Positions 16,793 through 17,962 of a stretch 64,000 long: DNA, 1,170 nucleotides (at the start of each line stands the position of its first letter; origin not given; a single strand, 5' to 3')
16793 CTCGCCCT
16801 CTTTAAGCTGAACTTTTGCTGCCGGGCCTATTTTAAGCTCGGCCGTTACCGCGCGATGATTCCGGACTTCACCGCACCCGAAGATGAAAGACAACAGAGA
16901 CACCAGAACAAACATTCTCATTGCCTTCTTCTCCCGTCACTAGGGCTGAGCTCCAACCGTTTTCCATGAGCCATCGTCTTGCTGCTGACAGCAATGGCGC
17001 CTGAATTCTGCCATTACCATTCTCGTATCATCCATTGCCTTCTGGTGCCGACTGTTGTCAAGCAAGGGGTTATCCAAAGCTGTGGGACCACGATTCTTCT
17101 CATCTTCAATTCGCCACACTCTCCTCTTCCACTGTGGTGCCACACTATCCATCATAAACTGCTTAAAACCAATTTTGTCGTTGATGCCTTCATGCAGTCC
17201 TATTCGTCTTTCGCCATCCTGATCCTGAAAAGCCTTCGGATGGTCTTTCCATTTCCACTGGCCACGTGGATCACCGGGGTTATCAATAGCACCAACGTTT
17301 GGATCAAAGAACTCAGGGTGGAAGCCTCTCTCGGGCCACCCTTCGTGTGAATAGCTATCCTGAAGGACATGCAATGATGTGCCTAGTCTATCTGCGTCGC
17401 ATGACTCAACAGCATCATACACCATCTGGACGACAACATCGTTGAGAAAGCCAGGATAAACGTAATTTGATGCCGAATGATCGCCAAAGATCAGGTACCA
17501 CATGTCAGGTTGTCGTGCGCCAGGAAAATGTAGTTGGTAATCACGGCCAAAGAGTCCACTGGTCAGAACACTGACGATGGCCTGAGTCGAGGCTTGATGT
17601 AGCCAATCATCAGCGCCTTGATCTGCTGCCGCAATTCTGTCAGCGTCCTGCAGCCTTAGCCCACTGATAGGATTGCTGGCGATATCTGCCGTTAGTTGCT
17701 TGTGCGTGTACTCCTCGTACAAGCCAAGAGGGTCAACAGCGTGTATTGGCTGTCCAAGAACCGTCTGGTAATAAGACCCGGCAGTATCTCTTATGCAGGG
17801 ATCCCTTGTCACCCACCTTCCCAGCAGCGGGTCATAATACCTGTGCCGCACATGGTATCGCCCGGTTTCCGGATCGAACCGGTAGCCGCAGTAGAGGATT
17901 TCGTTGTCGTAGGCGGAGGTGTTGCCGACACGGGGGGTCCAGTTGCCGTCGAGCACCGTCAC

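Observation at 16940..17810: RHS C-terminal toxin tip resembles zinc-dependent phospholipase C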

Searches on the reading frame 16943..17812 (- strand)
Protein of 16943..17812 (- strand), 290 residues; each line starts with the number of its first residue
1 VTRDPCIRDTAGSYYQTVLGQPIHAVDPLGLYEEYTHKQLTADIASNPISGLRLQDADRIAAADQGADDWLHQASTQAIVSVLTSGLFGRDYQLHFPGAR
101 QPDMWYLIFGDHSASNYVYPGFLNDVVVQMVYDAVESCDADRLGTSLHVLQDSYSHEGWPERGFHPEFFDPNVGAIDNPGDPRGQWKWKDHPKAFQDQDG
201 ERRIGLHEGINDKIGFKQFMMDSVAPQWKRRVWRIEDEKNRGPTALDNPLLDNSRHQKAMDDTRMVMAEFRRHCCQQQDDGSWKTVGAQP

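Call 5: search_protein_families(library=pfam, proteins=[window:16943-17812:-], max_evalue=1)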
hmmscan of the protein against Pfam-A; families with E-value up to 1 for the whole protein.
window:16943-17812:- (290 aa): 3 families
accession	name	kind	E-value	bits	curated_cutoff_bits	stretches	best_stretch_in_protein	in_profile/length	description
PF25107.1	VWA7_N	-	0.003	17.4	27.5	1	141-163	81-103/230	VWA7 N-terminal domain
PF20551.3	DUF6765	-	0.0063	16.6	26.6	1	125-159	107-145/325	Family of unknown function (DUF6765)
PF15914.10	FAM193_C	-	0.059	13.6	27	0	257-277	13-33/58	FAM193 family C-terminal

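Call 6: search_protein_families(library=ncbifam, proteins=[window:16943-17812:-], max_evalue=1)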
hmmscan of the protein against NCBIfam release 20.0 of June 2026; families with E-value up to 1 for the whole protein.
window:16943-17812:- (290 aa): 1 family
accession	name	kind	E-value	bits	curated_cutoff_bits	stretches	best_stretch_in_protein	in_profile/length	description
NF040919.1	Clostri_philic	subfamily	0.17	11.8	40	1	198-213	5-20/38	clostri-philic family protein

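Call 7: find_homologous_proteins(query=window:16943-17719:-, max_evalue=0.01)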
Query seq(259 aa) (259 aa): 1 proteins with E <= 0.01 among 216 candidates.
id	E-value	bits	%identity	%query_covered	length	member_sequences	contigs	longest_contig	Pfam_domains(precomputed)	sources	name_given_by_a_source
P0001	2.3e-84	301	51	100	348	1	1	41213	-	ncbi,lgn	ncbi:MAG: hypothetical protein ACE15C_13150 [Phycisphaerae bacterium]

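Call 8: search_solved_structures(query=window:16943-17719:-, max_evalue=10)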
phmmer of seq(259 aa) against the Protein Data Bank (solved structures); distinct sequences matched with E-value up to 10: 2.
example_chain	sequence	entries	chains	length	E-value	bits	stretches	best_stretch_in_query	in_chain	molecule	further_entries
2x1i_A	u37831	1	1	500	0.34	13.4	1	145-178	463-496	4-ALPHA-GLUCANOTRANSFERASE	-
9e9c_9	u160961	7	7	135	1.5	11.3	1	149-227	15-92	Large ribosomal subunit protein mL41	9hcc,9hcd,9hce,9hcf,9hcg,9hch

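Call 17: predict_structure(alignment_id=A2)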
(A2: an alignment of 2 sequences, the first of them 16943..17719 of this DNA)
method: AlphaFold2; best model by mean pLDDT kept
length: 259 residues; sequences in the alignment: 2
mean_pLDDT: 33.4   pTM: 0.32
mean pLDDT of the five models: 33.4, 31.2, 31.0, 30.7, 28.9
residues with pLDDT >= 90: 0; 70-90: 4; 50-70: 35; < 50: 220
segments of 3 or more residues with pLDDT < 50: 1-98, 117-232, 256-259
pLDDT, mean of each block of 10 residues (from residue 1): 25 27 25 22 24 27 26 26 25 44 57 51 32 26 30 31 31 26 27 24 26 31 43 51 65 51
secondary structure, 60 per line:
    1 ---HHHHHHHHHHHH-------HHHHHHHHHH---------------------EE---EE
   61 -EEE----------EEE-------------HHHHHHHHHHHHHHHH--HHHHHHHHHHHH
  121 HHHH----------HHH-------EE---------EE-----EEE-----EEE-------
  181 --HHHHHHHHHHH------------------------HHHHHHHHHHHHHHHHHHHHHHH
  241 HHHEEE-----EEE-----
elements in order: H4-15 H23-32 E62-64 E75-77 H91-106 H109-124 E163-165 E171-173 H183-193 H218-243 E244-246 E252-254

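Call 18: search_protein_representatives(alignment_id=A2)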
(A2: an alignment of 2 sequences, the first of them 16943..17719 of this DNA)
Query: 2 sequences, 265 profile positions. Proteins with E-value up to 0.001 (for the whole library): 19; up to 1e-10: 7; up to 1e-30: 2. The best 19 are listed.
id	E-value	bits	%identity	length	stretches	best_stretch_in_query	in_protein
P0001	7.7e-161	550.2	-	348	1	1-265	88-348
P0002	7.3e-158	540.4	-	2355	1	1-265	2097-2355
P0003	2.2e-23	99.5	-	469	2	16-136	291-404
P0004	1.6e-16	77.1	-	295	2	9-140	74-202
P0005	2.6e-15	73.1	-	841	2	4-129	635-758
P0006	6.7e-14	68.4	-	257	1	1-135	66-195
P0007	2.2e-12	63.5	-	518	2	1-135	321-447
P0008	1.3e-09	54.4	-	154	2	83-135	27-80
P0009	1.9e-09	53.8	-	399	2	9-129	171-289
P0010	8.8e-08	48.4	-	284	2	59-134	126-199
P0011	1.7e-07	47.4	-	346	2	24-128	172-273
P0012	1.9e-07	47.2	-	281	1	10-159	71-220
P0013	3.3e-07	46.5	-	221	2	25-136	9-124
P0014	2.2e-06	43.8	-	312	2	25-135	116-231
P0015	2.4e-06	43.6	-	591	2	4-128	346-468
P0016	3.4e-05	39.9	-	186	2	37-136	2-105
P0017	3.9e-05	39.7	-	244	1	21-129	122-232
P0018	2.3e-04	37.2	-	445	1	2-141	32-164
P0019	4.5e-04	36.2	-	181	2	103-133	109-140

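Call 20: search_protein_families(library=pfam, proteins=[P0003, P0004, P0005, P0006, P0007, P0009, P0010, P0011, P0012, P0015], max_evalue=0.1)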
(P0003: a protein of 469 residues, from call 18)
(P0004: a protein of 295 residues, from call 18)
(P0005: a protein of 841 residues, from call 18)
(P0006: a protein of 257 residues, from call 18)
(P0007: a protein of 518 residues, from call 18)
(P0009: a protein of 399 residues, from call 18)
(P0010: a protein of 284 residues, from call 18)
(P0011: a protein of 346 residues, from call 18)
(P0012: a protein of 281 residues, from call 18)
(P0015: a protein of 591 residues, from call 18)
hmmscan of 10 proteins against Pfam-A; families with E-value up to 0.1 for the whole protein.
P0003 (469 aa): 3 families
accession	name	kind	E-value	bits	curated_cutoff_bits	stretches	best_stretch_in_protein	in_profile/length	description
PF05593.20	RHS_repeat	-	3e-08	34.3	22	1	97-131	2-36/38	RHS Repeat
PF20551.3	DUF6765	-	7.2e-06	26.3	26.6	1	281-318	4-41/325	Family of unknown function (DUF6765)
PF25107.1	VWA7_N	-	0.033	14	27.5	1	363-394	66-97/230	VWA7 N-terminal domain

P0004 (295 aa): 1 family
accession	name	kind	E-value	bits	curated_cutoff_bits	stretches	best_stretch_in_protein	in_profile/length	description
PF20551.3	DUF6765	-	9.6e-07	29.1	26.6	1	68-100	3-35/325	Family of unknown function (DUF6765)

P0005 (841 aa): 2 families
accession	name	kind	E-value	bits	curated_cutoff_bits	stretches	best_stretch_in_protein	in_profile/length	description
PF05593.20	RHS_repeat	-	2.9e-08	34.3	22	1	56-90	1-34/38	RHS Repeat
PF20551.3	DUF6765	-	8.5e-05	22.7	26.6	1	640-671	9-40/325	Family of unknown function (DUF6765)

P0006 (257 aa): 2 families
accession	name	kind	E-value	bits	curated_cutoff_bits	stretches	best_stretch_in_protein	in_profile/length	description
PF20551.3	DUF6765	-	0.00026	21.1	26.6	0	69-104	4-39/325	Family of unknown function (DUF6765)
PF09608.15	Alph_Pro_TM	-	0.091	13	24.5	0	31-73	59-101/227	Putative transmembrane protein (Alph_Pro_TM)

P0007 (518 aa): 1 family
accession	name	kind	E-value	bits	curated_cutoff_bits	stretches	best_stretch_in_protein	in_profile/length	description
PF20551.3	DUF6765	-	0.0031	17.6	26.6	0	415-439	120-144/325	Family of unknown function (DUF6765)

P0009 (399 aa): 0 families

P0010 (284 aa): 1 family
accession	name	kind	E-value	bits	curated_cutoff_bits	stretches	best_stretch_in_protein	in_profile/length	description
PF20551.3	DUF6765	-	0.042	13.9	26.6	0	159-193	106-144/325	Family of unknown function (DUF6765)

P0011 (346 aa): 1 family
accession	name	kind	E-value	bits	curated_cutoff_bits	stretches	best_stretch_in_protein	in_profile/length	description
PF20551.3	DUF6765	-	0.083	12.9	26.6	0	241-271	113-143/325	Family of unknown function (DUF6765)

P0012 (281 aa): 1 family
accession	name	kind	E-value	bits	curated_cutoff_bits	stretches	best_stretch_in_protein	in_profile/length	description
PF20909.2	SpGH101_helical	-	0.011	16.1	27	1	226-250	20-44/60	Endo-alpha-N-acetylgalactosaminidase, helical bundle domain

P0015 (591 aa): 0 families

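Call 25: search_solved_structures(query=A3, max_evalue=10, show_alignments=3)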
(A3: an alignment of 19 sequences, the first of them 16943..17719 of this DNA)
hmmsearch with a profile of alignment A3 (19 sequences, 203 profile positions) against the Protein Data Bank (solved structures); distinct sequences matched with E-value up to 10: 0.

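Call 30: list_cluster_members(proteins=[P0002, P0003, P0004, P0005, P0006, P0007, P0011, P0012, P0015, P0018])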
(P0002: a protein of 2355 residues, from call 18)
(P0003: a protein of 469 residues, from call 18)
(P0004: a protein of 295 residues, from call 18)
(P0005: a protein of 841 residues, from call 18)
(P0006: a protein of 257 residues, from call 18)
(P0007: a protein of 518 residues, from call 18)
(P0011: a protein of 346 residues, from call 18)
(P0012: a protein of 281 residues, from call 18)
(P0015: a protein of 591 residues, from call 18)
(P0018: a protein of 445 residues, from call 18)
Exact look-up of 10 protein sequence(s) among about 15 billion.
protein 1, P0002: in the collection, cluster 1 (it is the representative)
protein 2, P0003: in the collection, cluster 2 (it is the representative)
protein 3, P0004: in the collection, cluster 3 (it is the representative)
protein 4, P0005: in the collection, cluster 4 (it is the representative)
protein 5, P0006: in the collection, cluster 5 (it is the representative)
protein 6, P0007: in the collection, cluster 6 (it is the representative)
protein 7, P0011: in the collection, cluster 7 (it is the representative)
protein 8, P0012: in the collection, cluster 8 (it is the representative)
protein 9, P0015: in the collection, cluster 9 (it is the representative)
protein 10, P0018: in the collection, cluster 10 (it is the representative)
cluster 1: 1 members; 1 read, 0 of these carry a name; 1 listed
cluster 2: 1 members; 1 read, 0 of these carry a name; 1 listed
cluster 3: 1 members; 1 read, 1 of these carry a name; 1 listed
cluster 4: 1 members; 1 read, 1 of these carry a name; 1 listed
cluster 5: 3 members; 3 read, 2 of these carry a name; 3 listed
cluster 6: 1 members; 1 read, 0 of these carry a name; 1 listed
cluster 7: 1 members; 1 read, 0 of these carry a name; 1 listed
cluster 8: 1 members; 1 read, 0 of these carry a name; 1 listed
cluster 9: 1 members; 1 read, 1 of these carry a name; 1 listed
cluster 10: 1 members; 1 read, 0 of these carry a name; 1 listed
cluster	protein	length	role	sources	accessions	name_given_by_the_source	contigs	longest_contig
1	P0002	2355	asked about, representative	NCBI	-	-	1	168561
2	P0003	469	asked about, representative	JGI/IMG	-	-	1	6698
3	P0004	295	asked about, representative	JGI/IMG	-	uncharacterized protein RhaS with RHS repeats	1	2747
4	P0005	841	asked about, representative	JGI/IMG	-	RHS repeat-associated protein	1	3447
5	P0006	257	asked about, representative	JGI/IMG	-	hypothetical protein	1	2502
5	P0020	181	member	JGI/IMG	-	hypothetical protein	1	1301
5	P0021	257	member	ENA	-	-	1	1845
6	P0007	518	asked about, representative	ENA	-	-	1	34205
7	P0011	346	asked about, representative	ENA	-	-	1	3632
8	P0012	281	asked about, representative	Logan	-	-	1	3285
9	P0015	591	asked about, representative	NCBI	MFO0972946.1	MAG: RHS repeat-associated core domain-containing protein [Phycisphaerae bacterium]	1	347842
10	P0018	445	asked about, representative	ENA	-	-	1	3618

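Call 31: predict_structure(alignment_id=A3)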
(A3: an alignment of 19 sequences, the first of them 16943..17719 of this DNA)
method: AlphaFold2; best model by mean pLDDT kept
length: 259 residues; sequences in the alignment: 19
mean_pLDDT: 72.9   pTM: 0.74
mean pLDDT of the five models: 72.9, 72.4, 72.1, 71.8, 65.7
residues with pLDDT >= 90: 67; 70-90: 102; 50-70: 29; < 50: 61
segments of 3 or more residues with pLDDT < 50: 143-198, 256-259
pLDDT, mean of each block of 10 residues (from residue 1): 95 89 92 92 79 75 89 71 74 85 90 97 88 73 44 35 38 40 44 45 79 86 91 89 66 48
secondary structure, 60 per line:
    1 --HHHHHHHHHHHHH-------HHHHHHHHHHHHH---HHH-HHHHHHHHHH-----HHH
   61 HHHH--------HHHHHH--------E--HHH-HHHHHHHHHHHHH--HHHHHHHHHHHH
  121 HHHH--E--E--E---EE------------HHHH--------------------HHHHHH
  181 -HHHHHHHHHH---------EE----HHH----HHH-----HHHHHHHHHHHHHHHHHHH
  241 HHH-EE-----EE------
elements in order: H3-15 H23-35 H43-52 H58-64 H73-78 H94-106 H109-124 H151-154 H175-180 H182-191 H222-243

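Call 34: fold_search(model_id=the predicted structure, library=pdb)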
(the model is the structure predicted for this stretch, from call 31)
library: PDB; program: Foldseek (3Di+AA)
matches with E <= 10: 15; with E <= 0.001: 0
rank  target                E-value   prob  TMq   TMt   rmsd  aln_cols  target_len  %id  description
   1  1p5x                  3.4e-01  0.25  0.27  0.28  12.8       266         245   10  STRUCTURE OF THE D55N MUTANT OF PHOSPHOLIPASE C FROM BACILLUS CEREUS (released 2003-09-30)
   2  2ffz                  4.8e-01  0.20  0.28  0.29  13.0       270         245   11  Structural Studies Examining the Substrate Specificity Profiles of PC-PLCBc Protein Variants (released 2006-03-28)
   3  2fgn                  5.3e-01  0.18  0.27  0.28  12.7       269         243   11  Structural Studies Examining the Substrate Specificity Profiles of PC-PLCBc Protein Variants (released 2006-03-28)
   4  2huc                  6.7e-01  0.15  0.27  0.28  12.8       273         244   11  Structural Studies Examining the Substrate Specificity Profiles of PC-PLCBc Protein Variants (released 2006-08-08)
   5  1ah7                  9.9e-01  0.13  0.27  0.28  13.2       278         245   12  PHOSPHOLIPASE C FROM BACILLUS CEREUS (released 1997-12-10)
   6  8qjm_A                1.4e+00  0.15  0.33  0.34  13.5       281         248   12  SmNuc1 nuclease from Stenotrophomonas maltophilia in complex with cytidine-5'-monophosphate (released 2024-09-25)
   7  8qjl                  1.9e+00  0.14  0.34  0.35  13.5       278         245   12  SmNuc1 nuclease from Stenotrophomonas maltophilia (released 2024-09-25)
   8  6kki                  1.9e+00  0.06  0.17  0.13  17.1       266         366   10  Crystal structure of Drug:Proton Antiporter-1 (DHA1) Family SotB, in the inward-occluded conformation (released 2020-07-29)
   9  8qjp_A                4.4e+00  0.08  0.34  0.34  13.5       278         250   12  SmNuc1 nuclease from Stenotrophomonas maltophilia in complex with uridine - 5'- monophosphate (released 2024-09-25)
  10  8cqm_A                4.9e+00  0.04  0.24  0.26  13.6       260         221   12  Broad-range phospholipase C from Listeria monocytogenes (released 2023-10-18)
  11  4q2d                  5.4e+00  0.02  0.18  0.07  18.7       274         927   14  Crystal Structure of CRISPR-Associated protein in complex with 2'-Deoxyadenosine 5'-Triphosphate (released 2014-11-19)
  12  8hki_A                7.2e+00  0.01  0.12  0.12  15.8       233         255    9  Human TRiC open state (released 2023-12-13)
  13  8cqm_B                7.6e+00  0.03  0.23  0.25  13.8       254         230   11  Broad-range phospholipase C from Listeria monocytogenes (released 2023-10-18)
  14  8snb_8J               8.4e+00  0.01  0.13  0.09  27.6       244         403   11  atomic model of sea urchin sperm doublet microtubule (48-nm periodicity) (released 2023-06-28)
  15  9k8b                  9.2e+00  0.01  0.16  0.18  20.1       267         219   10  Cryo-EM structure of monomer of designed zinc-induced tetrahedron Cage-t32-Zn1-HEHE-34 (released 2025-10-29)

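Call 36: search_protein_families(library=pfam, alignment_id=A3, max_evalue=1)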
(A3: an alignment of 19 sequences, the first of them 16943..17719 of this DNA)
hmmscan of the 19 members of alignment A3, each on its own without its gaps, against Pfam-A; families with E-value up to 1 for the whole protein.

A. member 1, window:16943-17719:- (259 aa): 4 families
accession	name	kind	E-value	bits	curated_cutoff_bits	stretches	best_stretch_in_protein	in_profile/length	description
PF25107.1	VWA7_N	-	0.0026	17.6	27.5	1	110-132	81-103/230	VWA7 N-terminal domain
PF20551.3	DUF6765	-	0.0046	17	26.6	1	93-128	106-145/325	Family of unknown function (DUF6765)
PF15914.10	FAM193_C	-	0.044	14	27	0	226-246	13-33/58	FAM193 family C-terminal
PF02382.20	RTX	-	0.3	11.1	26.8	1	184-241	121-175/311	N-terminal domain in RTX protein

B. families by the number of members that match (of 19 scanned): 11 families
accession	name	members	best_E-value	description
PF20551.3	DUF6765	12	2.2e-13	Family of unknown function (DUF6765)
PF25107.1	VWA7_N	10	0.0026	VWA7 N-terminal domain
PF20909.2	SpGH101_helical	1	0.008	Endo-alpha-N-acetylgalactosaminidase, helical bundle domain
PF15914.10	FAM193_C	1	0.044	FAM193 family C-terminal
PF00882.24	Zn_dep_PLPC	1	0.044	Zinc dependent phospholipase C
PF06147.18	DUF968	1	0.06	Protein of unknown function (DUF968)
PF18175.6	HU-CCDC81_bac_2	1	0.12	CCDC81-like prokaryotic HU domain 2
PF12390.13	Se-cys_synth_N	1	0.22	Selenocysteine synthase N terminal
PF08671.16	SinI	1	0.22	Anti-repressor SinI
PF02382.20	RTX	1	0.3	N-terminal domain in RTX protein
PF24255.1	DUF7456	1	0.81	Family of unknown function (DUF7456)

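Call 39: search_protein_families(library=pfam, proteins=[P0018, P0019, P0013, P0014, P0016, P0017, P0008], max_evalue=1)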
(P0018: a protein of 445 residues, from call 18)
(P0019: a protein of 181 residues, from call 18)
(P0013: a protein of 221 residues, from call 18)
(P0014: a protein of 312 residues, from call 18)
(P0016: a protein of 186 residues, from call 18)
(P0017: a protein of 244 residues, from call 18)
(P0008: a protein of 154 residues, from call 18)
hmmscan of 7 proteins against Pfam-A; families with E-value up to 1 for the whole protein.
P0018 (445 aa): 2 families
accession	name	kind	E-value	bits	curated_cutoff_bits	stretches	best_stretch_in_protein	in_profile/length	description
PF20551.3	DUF6765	-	1.9e-12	47.9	26.6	1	33-154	3-145/325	Family of unknown function (DUF6765)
PF25107.1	VWA7_N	-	0.13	12.1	27.5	0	133-152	78-97/230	VWA7 N-terminal domain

P0019 (181 aa): 2 families
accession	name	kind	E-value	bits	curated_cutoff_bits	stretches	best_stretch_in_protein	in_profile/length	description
PF20551.3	DUF6765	-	2.3e-05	24.6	26.6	1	98-134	105-145/325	Family of unknown function (DUF6765)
PF00882.24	Zn_dep_PLPC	-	0.067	13.6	26.8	1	117-135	83-106/167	Zinc dependent phospholipase C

P0013 (221 aa): 1 family
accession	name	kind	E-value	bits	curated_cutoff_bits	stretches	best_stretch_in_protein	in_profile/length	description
PF06147.18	DUF968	-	0.06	13.8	27.8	1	135-196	59-123/171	Protein of unknown function (DUF968)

P0014 (312 aa): 0 families

P0016 (186 aa): 2 families
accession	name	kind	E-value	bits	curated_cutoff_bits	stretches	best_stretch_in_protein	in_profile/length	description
PF18175.6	HU-CCDC81_bac_2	-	0.12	12.7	35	0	111-136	30-55/70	CCDC81-like prokaryotic HU domain 2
PF20551.3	DUF6765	-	0.14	12.2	26.6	1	61-109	111-160/325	Family of unknown function (DUF6765)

P0017 (244 aa): 1 family
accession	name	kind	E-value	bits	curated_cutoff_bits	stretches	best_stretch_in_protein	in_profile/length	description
PF20551.3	DUF6765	-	0.086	12.9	26.6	0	208-229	122-143/325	Family of unknown function (DUF6765)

P0008 (154 aa): 1 family
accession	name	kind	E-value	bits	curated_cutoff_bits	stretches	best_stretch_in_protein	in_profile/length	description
PF25107.1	VWA7_N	-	0.24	11.2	27.5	1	55-70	82-97/230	VWA7 N-terminal domain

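Call 40: fold_search(model_id=the predicted structure, library=viral)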
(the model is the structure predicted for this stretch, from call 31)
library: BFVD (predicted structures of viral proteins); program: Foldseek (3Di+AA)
matches with E <= 10: 16; with E <= 0.001: 0
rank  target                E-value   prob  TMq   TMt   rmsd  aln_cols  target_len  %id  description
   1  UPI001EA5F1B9         2.5e+00  0.05  0.14  0.14  16.6       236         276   12  (no name look-up for this kind of identifier)
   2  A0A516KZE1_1          3.5e+00  0.01  0.12  0.06  20.5       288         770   10  (no name in the UniProt tables at hand)
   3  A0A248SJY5            4.7e+00  0.03  0.16  0.12  12.8       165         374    8  (no name in the UniProt tables at hand)
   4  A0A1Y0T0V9            4.7e+00  0.02  0.13  0.16  19.4       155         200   13  Phosphohydrolase [Pseudomonas phage Noxifer]
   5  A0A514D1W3            5.5e+00  0.02  0.12  0.08  13.7       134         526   15  (no name in the UniProt tables at hand)
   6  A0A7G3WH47            6.3e+00  0.01  0.12  0.09  30.5       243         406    8  Uncharacterized protein [Arthronema virus TR020]
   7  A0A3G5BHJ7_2          6.3e+00  0.01  0.13  0.06  18.6       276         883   10  Wssv142 [White spot syndrome virus]
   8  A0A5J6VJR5            7.0e+00  0.03  0.13  0.25  14.8       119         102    8  Uncharacterized protein [Megaviridae environmental sample]
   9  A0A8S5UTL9            7.3e+00  0.01  0.13  0.06  28.5       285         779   10  Uncharacterized protein [Myoviridae sp. ctYA416]
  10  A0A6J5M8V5            7.7e+00  0.01  0.12  0.05  19.2       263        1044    8  Uncharacterized protein [uncultured Caudovirales phage]
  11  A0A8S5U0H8            8.5e+00  0.01  0.16  0.18  22.7       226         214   12  Minor capsid protein [Siphoviridae sp. ctNEy24]
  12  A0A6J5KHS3            8.5e+00  0.01  0.13  0.07  19.1       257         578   11  Uncharacterized protein [uncultured Caudovirales phage]
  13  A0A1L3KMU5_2          8.9e+00  0.01  0.13  0.05  12.2       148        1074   11  RNA-directed RNA polymerase L [Hubei odonate virus 10]
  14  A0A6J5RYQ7            8.9e+00  0.01  0.14  0.04  17.9       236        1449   11  Large polyvalent protein associated domain-containing protein [uncultured Caudovirales phage]
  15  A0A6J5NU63            8.9e+00  0.01  0.11  0.04  19.7       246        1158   11  Bacteriophage lambda, GpH, tail tape measure, N-terminal [uncultured Caudovirales phage]
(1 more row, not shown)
